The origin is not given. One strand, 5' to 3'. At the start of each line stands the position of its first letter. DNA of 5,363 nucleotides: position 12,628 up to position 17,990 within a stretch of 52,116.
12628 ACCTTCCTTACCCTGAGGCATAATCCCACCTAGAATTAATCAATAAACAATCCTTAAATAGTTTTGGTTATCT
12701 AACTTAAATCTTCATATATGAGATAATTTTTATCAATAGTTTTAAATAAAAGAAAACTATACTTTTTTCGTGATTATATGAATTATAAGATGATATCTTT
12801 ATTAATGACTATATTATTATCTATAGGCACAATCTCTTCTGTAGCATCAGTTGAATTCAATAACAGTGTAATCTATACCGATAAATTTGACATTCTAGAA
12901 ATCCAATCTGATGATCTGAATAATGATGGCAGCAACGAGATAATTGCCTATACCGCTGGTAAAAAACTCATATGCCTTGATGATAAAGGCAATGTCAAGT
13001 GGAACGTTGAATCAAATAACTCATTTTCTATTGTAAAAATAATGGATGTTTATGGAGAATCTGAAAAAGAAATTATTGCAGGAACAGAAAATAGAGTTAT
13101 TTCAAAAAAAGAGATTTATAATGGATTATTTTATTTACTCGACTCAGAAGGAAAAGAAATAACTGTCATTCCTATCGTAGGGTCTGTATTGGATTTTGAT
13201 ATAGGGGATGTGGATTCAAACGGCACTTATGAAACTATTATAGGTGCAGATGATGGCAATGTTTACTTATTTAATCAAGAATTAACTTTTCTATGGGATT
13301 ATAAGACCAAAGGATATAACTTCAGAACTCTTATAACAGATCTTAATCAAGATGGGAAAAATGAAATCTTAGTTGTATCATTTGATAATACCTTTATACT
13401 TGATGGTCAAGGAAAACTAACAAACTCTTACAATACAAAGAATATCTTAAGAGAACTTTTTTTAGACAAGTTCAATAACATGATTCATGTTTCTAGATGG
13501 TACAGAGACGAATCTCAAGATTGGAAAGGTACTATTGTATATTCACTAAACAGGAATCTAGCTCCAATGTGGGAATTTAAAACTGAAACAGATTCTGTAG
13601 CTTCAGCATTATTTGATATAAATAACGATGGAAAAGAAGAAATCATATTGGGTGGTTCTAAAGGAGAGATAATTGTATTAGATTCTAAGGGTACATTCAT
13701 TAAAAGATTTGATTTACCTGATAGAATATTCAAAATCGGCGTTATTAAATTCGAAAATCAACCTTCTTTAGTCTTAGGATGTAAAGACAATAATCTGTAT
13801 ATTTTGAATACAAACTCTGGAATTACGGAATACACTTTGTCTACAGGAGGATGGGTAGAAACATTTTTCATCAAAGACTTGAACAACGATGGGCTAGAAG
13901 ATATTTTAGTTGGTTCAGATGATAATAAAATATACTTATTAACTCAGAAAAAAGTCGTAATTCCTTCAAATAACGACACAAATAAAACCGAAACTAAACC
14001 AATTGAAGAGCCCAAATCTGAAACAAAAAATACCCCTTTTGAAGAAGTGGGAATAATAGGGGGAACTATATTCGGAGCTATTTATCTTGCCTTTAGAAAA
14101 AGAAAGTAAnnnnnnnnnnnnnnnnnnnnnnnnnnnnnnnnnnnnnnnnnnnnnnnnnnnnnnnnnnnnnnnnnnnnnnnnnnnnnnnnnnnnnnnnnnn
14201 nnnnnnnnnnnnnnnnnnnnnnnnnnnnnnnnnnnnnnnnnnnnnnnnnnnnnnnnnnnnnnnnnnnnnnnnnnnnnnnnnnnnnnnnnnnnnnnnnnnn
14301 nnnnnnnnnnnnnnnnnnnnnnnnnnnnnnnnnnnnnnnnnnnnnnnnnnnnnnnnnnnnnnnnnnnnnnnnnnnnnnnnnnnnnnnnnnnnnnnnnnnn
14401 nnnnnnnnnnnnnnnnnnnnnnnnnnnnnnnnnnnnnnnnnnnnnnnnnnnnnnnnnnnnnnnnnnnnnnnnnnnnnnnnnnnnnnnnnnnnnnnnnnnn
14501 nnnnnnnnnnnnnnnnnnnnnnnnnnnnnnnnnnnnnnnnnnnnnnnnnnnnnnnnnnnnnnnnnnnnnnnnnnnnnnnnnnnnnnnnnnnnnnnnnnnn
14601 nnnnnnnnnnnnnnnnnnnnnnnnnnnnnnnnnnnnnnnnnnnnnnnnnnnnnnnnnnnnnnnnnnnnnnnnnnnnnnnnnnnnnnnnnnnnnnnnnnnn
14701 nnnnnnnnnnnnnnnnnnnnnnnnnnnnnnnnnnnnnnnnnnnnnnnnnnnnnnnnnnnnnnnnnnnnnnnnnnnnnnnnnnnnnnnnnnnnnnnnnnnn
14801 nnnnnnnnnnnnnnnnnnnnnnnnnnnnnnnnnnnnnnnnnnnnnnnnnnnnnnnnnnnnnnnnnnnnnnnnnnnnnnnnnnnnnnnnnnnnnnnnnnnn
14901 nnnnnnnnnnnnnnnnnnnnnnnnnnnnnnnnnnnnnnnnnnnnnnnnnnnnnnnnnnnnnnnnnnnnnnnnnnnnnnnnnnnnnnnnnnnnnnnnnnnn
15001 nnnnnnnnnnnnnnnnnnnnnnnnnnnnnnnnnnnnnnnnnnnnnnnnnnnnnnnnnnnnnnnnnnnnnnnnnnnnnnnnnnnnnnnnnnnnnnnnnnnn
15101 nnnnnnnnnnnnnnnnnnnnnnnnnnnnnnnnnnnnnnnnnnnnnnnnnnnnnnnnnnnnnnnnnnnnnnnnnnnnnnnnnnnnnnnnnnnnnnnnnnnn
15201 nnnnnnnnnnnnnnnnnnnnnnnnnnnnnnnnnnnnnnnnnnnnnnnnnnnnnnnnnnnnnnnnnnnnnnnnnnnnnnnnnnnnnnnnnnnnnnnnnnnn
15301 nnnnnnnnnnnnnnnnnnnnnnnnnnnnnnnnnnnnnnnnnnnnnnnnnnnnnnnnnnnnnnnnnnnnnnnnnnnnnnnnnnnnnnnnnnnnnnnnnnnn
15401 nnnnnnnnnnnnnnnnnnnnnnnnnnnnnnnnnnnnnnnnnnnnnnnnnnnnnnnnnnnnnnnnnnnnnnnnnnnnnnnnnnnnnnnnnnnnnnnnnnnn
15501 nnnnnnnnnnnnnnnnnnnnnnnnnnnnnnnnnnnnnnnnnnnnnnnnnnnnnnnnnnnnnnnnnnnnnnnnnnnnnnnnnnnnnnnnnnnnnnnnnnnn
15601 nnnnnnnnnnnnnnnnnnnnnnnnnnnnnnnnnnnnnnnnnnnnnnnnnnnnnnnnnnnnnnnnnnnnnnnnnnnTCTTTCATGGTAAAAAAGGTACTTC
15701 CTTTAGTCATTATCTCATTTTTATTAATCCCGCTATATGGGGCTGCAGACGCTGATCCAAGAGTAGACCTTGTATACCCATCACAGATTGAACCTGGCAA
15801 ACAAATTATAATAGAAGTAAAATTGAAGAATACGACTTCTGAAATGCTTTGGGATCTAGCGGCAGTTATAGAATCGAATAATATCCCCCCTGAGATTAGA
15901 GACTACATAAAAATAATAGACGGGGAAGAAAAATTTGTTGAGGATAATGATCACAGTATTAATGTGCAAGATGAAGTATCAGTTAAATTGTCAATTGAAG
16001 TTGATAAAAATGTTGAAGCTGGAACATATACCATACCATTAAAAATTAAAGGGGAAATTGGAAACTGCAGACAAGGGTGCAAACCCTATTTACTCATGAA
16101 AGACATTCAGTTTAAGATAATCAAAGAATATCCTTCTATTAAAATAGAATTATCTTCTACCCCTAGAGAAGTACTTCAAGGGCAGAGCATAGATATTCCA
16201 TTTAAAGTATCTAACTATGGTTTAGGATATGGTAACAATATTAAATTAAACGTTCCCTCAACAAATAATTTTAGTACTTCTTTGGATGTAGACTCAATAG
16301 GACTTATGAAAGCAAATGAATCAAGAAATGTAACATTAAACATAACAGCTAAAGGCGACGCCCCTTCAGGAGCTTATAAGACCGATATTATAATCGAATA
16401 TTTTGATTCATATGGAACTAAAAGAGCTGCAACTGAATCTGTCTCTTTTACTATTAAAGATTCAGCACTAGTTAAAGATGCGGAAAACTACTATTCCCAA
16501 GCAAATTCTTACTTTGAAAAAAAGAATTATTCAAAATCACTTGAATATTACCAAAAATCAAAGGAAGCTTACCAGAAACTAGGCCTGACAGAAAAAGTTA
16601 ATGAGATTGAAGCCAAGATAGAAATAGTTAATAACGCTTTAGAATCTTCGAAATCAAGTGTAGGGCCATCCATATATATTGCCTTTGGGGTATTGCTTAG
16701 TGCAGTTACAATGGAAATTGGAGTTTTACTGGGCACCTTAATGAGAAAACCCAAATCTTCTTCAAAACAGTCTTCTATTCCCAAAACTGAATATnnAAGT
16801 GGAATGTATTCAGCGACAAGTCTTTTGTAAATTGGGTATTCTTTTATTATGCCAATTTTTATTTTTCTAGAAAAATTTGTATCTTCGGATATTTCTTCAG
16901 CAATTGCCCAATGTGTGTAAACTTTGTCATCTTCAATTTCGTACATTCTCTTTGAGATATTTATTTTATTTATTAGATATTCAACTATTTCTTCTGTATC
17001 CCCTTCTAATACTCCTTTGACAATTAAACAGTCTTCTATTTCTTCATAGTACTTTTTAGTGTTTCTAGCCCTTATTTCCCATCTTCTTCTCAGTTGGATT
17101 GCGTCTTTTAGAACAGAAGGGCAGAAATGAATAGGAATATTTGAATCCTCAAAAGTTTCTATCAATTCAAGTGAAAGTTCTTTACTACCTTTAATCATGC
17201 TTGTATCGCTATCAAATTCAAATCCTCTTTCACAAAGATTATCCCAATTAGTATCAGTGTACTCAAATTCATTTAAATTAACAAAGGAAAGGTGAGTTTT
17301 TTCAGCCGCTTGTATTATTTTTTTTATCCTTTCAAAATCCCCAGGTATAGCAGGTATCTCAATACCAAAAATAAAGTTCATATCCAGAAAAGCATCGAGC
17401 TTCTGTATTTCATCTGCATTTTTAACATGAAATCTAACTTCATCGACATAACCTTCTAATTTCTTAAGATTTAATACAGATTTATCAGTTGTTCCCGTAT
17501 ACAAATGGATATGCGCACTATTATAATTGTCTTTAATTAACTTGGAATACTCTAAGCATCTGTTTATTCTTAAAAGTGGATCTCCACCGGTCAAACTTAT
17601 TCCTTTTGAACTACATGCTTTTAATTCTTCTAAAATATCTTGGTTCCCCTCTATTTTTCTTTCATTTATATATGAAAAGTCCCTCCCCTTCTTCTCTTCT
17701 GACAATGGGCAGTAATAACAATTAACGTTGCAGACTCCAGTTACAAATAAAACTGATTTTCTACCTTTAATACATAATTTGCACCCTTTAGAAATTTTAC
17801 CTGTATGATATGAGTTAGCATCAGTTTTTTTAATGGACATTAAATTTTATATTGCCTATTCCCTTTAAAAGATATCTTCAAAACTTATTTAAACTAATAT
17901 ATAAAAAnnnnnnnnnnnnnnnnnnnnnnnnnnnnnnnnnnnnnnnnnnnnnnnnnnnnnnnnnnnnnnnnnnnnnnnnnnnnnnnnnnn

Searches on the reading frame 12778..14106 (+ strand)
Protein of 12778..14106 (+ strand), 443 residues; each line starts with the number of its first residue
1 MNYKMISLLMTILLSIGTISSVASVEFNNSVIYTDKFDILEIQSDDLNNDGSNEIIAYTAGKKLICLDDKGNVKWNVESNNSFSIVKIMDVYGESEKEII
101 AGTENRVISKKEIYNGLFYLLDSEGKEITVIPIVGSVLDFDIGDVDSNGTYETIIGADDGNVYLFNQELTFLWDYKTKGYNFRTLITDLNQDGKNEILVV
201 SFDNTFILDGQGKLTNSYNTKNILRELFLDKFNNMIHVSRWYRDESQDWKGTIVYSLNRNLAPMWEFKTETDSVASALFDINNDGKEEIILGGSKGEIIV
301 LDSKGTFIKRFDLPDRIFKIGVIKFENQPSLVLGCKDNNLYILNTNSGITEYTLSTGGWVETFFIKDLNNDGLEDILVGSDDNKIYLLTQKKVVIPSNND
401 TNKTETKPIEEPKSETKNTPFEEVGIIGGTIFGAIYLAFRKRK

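Call 21: search_protein_families(library=pfam, proteins=[window:12778-14106:+], max_evalue=0.0001)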
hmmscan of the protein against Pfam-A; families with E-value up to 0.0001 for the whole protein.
window:12778-14106:+ (443 aa): 8 families
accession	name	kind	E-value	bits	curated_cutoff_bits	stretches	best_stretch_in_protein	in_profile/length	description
PF25292.1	Beta-prop_CGLA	-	1.9e-23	83.8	26.8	2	280-346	38-105/316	Lambda-carrageenase beta-propeller domain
PF14783.12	BBS2_Mid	-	1.7e-15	57.5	27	0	262-298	69-105/108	Ciliary BBSome complex subunit 2, middle region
PF13570.13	Beta-prop_ACSF4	-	2.4e-14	53.9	133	1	276-392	8-122/329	Beta-alanine-activating enzyme, beta-propeller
PF13517.12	FG-GAP_3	-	5.8e-12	46.5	26.9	0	337-378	17-61/61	FG-GAP-like repeat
PF23743.1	Beta-prop_BBS7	-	2.9e-08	33.8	27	0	63-168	150-252/299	BBS7 beta-propeller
PF01839.29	FG-GAP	-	7.2e-08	32.6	22.1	0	367-387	9-36/37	FG-GAP repeat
PF15907.11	Itfg2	-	1.7e-05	24.7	27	0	264-341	242-323/330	Integrin-alpha FG-GAP repeat-containing protein 2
PF23414.1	Beta-prop_EML_2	-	8.4e-05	22.5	90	0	279-352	45-117/266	Echinoderm microtubule-associated protein second beta-propeller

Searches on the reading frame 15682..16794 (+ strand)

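Call 21: search_protein_families(library=pfam, proteins=[window:15682-16794:+], max_evalue=0.0001)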
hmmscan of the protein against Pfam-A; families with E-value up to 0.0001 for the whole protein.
window:15682-16794:+ (371 aa): 1 family
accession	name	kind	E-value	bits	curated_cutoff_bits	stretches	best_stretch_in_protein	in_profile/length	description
PF23619.1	Ig_VWA7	-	2.7e-05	24.8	27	0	157-231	5-76/104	VWA7 Ig-like domain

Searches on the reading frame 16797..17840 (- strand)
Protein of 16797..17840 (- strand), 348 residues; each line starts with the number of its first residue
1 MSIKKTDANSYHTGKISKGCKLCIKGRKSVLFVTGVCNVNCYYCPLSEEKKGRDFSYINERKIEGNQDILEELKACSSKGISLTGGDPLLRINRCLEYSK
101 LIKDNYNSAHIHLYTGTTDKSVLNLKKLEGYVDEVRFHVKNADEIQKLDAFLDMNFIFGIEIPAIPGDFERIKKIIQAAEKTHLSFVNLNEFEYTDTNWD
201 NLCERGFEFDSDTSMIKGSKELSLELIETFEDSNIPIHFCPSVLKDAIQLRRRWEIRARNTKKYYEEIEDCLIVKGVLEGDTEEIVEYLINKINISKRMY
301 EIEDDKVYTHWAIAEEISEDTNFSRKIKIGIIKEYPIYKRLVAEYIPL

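Call 21: search_protein_families(library=pfam, proteins=[window:16797-17840:-], max_evalue=0.0001)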
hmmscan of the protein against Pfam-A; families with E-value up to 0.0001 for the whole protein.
window:16797-17840:- (348 aa): 2 families
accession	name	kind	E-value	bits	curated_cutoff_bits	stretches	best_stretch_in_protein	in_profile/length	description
PF13353.11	Fer4_12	-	1.2e-11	45.5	22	1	26-127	5-101/137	4Fe-4S single cluster domain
PF04055.27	Radical_SAM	-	5.1e-09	36.9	29.5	1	33-160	3-116/166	Radical SAM superfamily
